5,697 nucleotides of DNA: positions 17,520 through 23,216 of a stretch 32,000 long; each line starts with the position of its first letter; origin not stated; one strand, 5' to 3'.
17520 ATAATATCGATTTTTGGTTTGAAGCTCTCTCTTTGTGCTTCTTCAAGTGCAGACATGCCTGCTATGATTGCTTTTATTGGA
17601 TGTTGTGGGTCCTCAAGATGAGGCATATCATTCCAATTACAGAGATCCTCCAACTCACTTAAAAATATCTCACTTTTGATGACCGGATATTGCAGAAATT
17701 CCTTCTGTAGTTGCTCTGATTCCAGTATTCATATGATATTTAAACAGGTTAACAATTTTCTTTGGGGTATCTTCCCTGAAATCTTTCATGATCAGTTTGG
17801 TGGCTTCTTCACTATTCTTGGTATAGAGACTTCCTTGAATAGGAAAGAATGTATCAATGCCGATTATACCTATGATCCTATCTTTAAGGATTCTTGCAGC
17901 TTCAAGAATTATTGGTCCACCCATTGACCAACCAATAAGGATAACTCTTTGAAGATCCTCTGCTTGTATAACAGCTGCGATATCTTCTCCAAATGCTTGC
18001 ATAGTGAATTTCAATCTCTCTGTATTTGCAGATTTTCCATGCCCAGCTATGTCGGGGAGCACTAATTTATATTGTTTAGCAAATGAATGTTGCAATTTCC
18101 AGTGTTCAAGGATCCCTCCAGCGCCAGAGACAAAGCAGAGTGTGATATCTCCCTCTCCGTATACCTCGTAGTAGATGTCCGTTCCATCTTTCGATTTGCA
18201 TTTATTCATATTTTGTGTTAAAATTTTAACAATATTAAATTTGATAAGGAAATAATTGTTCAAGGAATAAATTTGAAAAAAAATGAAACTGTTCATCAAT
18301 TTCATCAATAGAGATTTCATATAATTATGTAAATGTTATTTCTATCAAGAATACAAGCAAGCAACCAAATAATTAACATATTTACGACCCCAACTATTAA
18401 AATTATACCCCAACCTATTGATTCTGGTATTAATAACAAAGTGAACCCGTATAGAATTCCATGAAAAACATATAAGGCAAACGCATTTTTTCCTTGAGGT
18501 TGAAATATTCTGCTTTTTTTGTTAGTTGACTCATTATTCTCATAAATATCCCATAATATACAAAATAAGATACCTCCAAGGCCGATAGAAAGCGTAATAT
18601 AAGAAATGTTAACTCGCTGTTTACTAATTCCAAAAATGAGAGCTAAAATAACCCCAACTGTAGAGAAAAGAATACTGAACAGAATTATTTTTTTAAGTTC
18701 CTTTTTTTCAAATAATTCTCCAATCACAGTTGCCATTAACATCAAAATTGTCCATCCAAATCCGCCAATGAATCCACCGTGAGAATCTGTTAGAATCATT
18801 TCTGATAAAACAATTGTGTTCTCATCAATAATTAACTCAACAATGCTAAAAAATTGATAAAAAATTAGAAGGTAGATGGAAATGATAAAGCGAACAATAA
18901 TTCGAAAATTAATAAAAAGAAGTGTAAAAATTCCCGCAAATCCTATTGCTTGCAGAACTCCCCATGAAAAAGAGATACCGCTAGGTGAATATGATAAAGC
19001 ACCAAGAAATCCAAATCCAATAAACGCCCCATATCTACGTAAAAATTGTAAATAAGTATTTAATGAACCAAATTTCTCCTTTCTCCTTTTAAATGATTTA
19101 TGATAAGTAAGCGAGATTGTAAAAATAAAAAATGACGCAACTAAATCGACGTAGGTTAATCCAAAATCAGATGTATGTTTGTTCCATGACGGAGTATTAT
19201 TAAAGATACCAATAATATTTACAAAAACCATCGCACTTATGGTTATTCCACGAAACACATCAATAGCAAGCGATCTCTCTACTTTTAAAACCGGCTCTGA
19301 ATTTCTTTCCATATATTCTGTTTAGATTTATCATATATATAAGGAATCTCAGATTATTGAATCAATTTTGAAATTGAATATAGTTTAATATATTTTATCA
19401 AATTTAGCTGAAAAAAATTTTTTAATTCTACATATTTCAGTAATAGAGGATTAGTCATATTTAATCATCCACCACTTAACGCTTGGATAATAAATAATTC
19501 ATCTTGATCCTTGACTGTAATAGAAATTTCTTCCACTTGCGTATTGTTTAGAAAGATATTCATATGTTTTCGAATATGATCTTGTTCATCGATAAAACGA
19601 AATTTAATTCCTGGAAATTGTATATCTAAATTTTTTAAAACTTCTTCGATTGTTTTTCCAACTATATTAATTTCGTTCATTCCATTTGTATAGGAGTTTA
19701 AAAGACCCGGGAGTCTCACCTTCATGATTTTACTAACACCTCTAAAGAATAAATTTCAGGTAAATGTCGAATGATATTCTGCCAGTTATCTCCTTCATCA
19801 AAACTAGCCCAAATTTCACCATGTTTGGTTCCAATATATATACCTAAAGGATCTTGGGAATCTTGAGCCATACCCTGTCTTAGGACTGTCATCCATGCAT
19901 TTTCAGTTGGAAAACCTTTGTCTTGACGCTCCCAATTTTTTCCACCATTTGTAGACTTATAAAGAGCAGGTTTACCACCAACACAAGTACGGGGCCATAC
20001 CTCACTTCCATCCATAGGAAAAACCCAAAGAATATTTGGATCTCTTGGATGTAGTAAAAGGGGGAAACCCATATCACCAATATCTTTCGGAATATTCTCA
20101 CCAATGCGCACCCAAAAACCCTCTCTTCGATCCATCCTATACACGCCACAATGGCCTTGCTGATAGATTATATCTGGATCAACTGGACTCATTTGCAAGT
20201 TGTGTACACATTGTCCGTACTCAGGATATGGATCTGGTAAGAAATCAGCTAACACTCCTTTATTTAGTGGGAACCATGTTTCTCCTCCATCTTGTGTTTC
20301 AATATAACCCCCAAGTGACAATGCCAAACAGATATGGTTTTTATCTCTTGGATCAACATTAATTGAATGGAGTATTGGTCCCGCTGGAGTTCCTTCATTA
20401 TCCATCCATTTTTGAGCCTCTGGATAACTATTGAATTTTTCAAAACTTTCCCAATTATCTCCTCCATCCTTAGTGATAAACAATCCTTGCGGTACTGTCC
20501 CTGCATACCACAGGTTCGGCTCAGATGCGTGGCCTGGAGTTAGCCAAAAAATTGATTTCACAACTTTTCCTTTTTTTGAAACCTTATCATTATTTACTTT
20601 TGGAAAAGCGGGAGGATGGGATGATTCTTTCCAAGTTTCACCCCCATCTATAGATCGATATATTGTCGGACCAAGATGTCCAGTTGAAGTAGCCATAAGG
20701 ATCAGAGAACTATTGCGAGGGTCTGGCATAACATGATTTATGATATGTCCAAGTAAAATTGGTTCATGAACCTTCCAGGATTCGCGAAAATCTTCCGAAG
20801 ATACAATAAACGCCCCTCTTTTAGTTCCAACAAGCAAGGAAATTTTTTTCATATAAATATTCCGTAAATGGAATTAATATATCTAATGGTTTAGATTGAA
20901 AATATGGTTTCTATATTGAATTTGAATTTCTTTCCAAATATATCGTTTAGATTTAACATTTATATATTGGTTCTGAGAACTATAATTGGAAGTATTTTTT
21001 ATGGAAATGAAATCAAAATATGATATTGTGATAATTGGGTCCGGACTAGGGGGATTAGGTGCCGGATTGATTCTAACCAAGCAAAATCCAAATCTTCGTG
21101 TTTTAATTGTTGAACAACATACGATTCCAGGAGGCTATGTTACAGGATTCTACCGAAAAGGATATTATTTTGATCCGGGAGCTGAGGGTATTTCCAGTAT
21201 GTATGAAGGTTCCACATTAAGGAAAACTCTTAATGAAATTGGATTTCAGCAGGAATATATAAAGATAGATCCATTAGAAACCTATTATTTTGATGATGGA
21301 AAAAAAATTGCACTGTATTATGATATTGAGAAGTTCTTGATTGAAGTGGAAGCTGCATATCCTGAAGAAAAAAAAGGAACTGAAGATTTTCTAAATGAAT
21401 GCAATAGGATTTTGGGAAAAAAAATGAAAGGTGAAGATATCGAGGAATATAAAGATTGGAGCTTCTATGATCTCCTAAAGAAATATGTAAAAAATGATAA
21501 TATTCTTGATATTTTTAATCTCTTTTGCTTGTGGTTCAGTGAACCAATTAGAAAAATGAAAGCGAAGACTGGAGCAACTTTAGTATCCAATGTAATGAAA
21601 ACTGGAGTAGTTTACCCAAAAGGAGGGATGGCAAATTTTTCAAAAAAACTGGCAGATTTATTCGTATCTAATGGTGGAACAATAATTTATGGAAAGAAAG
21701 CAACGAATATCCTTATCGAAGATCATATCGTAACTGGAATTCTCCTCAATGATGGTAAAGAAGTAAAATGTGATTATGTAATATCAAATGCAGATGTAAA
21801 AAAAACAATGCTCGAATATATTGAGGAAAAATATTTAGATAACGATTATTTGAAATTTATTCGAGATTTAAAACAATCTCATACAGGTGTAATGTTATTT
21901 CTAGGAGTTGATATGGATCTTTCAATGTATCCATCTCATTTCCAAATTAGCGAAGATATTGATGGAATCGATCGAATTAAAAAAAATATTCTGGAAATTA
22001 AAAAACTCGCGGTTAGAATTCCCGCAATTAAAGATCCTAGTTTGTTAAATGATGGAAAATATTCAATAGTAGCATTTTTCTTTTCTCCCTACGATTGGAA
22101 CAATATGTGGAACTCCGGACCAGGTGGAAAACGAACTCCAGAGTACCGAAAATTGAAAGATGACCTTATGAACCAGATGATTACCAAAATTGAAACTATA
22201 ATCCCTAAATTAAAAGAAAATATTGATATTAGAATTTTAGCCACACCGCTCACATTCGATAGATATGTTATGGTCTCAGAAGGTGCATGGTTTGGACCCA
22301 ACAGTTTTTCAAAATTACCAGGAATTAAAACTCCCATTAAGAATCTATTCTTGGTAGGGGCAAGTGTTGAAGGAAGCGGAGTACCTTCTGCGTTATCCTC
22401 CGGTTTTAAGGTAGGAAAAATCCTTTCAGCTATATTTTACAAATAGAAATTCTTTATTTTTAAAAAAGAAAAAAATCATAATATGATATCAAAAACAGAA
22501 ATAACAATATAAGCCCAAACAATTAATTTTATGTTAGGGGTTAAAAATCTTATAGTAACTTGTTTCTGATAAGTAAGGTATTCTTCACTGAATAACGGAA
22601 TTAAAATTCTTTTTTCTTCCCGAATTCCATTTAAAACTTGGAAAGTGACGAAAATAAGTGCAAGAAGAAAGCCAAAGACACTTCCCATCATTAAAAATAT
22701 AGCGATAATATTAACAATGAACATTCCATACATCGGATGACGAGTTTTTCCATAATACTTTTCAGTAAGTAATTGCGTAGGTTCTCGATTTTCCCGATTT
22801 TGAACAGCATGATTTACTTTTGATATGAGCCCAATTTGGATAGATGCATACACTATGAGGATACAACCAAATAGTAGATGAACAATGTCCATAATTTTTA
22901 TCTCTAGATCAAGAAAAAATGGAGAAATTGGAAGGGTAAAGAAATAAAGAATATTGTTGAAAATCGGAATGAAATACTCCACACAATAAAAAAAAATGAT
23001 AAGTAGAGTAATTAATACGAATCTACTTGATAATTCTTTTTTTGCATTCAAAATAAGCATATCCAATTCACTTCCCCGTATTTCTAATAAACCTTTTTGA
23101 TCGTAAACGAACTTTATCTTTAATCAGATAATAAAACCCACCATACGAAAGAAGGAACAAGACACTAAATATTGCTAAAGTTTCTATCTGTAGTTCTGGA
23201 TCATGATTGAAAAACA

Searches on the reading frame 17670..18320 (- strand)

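Call 28: search_protein_families(library=pfam, proteins=[window:17670-18320:-], max_evalue=0.001)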
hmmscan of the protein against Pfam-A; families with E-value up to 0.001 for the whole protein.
window:17670-18320:- (216 aa): 4 families
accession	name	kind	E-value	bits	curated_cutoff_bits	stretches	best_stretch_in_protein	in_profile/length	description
PF00561.26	Abhydrolase_1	-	8.1e-14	52.3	25.8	1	61-157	3-102/245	alpha/beta hydrolase fold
PF12697.13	Abhydrolase_6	-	2.2e-09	38.7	26.3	1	63-160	3-97/217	Alpha/beta hydrolase family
PF12146.15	Hydrolase_4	-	3.6e-06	26.9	27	1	81-165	29-117/239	Serine aminopeptidase, S33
PF02230.22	Abhydrolase_2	-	0.00011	22.6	23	1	122-173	103-154/217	Phospholipase/Carboxylesterase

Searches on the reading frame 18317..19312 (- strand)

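Call 28: search_protein_families(library=pfam, proteins=[window:18317-19312:-], max_evalue=0.001)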
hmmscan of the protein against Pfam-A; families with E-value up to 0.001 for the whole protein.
window:18317-19312:- (331 aa): 1 family
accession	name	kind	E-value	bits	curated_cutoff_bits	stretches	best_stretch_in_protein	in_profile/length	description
PF07786.18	HGSNAT_cat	-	6.4e-07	29.6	22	1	13-210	1-193/222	Heparan-alpha-glucosaminide N-acetyltransferase, catalytic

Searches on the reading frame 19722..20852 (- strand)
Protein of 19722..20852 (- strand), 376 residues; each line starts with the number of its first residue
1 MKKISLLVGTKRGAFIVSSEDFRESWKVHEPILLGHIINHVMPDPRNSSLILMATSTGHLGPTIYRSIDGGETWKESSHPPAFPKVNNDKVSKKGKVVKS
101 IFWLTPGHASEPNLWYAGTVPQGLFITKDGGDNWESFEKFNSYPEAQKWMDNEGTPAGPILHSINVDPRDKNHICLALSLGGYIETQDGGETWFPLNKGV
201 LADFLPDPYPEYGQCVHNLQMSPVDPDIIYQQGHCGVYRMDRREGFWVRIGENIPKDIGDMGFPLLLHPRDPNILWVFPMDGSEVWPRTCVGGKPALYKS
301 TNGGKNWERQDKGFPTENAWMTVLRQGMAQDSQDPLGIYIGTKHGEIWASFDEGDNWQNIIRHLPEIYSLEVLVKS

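Call 28: search_protein_families(library=pfam, proteins=[window:19722-20852:-], max_evalue=0.001)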
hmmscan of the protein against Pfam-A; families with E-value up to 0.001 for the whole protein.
window:19722-20852:- (376 aa): 3 families
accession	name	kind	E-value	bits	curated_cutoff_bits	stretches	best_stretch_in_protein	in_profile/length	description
PF15902.12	Sortilin-Vps10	-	1.5e-14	54.1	33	2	17-139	4-114/446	Sortilin, neurotensin receptor 3,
PF02012.26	BNR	-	9.1e-10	37.5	27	0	65-75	1-11/12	BNR/Asp-box repeat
PF14870.12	PSII_BNR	-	0.00041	20.1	27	0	282-358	72-138/303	Photosynthesis system II assembly factor YCF48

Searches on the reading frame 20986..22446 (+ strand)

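Call 28: search_protein_families(library=pfam, proteins=[window:20986-22446:+], max_evalue=0.001)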
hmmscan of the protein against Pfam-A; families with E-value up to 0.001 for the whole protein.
window:20986-22446:+ (486 aa): 5 families
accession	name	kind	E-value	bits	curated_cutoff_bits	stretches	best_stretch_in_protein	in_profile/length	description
PF01593.30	Amino_oxidase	-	3.8e-14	53.3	19.8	1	22-474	2-436/443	Flavin containing amine oxidoreductase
PF13450.12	NAD_binding_8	-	1.4e-08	35.3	21.9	1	16-83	1-66/68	NAD(P)-binding Rossmann-like domain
PF01266.30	DAO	-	4.3e-08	33.5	27.9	0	13-64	1-55/353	FAD dependent oxidoreductase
PF01946.23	Thi4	-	7.4e-07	29.1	26.2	1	11-51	17-56/235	Thi4 family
PF07992.20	Pyr_redox_2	-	0.0002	21.3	26.1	0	12-50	1-38/291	Pyridine nucleotide-disulphide oxidoreductase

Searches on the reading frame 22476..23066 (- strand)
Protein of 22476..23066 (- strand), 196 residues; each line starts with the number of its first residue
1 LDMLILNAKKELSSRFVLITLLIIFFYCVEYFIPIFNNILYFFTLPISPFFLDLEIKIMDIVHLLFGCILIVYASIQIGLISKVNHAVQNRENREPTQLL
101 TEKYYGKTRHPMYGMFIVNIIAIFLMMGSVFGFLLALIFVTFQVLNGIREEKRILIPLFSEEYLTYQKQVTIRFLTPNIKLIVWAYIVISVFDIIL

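Call 28: search_protein_families(library=pfam, proteins=[window:22476-23066:-], max_evalue=0.001)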
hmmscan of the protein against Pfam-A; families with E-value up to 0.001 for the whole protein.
window:22476-23066:- (196 aa): 2 families
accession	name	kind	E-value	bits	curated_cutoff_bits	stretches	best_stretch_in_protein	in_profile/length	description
PF04191.18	PEMT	-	6.6e-06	26.9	25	1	65-160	11-103/105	Phospholipid methyltransferase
PF04140.19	ICMT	-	8.5e-05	23.3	24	1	64-156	5-94/95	Isoprenylcysteine carboxyl methyltransferase (ICMT) family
